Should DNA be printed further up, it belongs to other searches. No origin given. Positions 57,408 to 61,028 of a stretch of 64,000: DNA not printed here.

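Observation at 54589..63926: Two paralogous small DUF2582-like winged-helix proteins each head a metal-related operon; candidate novel metal-responsive regulators of the Cu/Ag efflux region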

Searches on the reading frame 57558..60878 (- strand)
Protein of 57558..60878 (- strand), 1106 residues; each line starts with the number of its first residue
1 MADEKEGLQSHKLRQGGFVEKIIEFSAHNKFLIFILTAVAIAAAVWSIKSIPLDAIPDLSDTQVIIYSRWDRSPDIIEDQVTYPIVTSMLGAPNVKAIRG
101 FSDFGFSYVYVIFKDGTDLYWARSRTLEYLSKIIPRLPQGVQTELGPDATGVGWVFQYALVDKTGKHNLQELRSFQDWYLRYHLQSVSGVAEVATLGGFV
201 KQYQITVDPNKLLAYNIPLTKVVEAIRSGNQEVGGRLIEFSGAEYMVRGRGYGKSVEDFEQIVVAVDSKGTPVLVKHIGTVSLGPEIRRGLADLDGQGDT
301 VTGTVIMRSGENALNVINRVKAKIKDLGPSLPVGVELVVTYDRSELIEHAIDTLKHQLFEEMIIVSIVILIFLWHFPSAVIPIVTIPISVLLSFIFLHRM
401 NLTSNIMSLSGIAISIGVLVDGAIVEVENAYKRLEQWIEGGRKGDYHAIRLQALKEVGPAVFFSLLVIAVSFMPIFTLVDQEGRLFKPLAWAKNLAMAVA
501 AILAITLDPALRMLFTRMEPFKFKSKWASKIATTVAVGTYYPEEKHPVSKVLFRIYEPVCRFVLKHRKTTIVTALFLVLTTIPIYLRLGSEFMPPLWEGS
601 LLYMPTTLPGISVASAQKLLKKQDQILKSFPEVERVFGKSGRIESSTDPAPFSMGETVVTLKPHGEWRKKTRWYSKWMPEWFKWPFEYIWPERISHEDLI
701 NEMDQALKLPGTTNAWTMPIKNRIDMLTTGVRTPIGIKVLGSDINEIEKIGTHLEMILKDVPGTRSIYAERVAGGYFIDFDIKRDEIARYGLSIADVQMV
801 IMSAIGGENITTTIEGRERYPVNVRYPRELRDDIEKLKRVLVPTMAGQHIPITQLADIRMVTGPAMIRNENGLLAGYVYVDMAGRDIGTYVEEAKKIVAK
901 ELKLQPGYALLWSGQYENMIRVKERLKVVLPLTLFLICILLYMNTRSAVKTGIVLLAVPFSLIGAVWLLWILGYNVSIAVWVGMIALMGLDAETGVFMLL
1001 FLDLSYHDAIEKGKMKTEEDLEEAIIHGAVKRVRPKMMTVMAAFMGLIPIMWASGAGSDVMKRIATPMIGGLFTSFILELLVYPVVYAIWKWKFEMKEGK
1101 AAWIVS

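Call 44: search_protein_families(library=ncbifam, max_evalue=0.01, proteins=[window:57558-60878:-])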
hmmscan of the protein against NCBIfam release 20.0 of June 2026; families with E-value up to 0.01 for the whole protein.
window:57558-60878:- (1106 aa): 13 families
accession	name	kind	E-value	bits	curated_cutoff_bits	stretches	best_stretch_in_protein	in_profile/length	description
TIGR00914.1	2A0601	subfamily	0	1088.8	701.45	2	19-671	2-641/1051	CusA/CzcA family heavy metal efflux RND transporter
NF033617.1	RND_permease_2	subfamily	7.2e-125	418.2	1250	2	34-669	12-621/1009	multidrug efflux RND transporter permease subunit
NF000282.2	RND_permease_1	subfamily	4.6e-111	372.4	1250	2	35-670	13-637/1029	multidrug efflux RND transporter permease subunit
TIGR00915.1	2A0602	subfamily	1.7e-103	347.4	940.35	2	34-670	13-640/1050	efflux RND transporter permease subunit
NF007842.1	PRK10555.1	equivalog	1e-68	232.2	1854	2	33-625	12-592/1036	multidrug efflux RND transporter permease AcrD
NF007133.0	PRK09579.1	equivalog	1.2e-66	225.1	1763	2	77-638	59-595/1017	multidrug efflux RND transporter permease subunit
NF007905.0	PRK10614.1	equivalog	2.1e-64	217.7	1774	2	165-667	147-619/1025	multidrug efflux RND transporter permease subunit MdtC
NF007131.0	PRK09577.1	equivalog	2.7e-64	217.4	1768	2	33-629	12-597/1045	multidrug efflux RND transporter permease subunit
NF011706.2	PRK15127.1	equivalog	3.3e-60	204.1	2150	2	33-638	12-611/1049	multidrug efflux RND transporter permease subunit AcrB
NF007798.0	PRK10503.1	equivalog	2.4e-57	194.3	1584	2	43-626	33-592/1040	MdtB/MuxB family multidrug efflux RND transporter permease subunit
NF000037.1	RND_perm_OqxB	exception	1.1e-53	182.4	2200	2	25-517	13-500/1050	multidrug efflux RND transporter permease subunit OqxB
TIGR00833.1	actII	subfamily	3.3e-09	35.6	874.7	1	283-527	102-344/910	MMPL family RND transporter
TIGR00921.1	2A067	subfamily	4.2e-08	31.7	351.9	2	316-578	155-400/733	hydrophobe/amphiphile efflux-3 (HAE3) family transporter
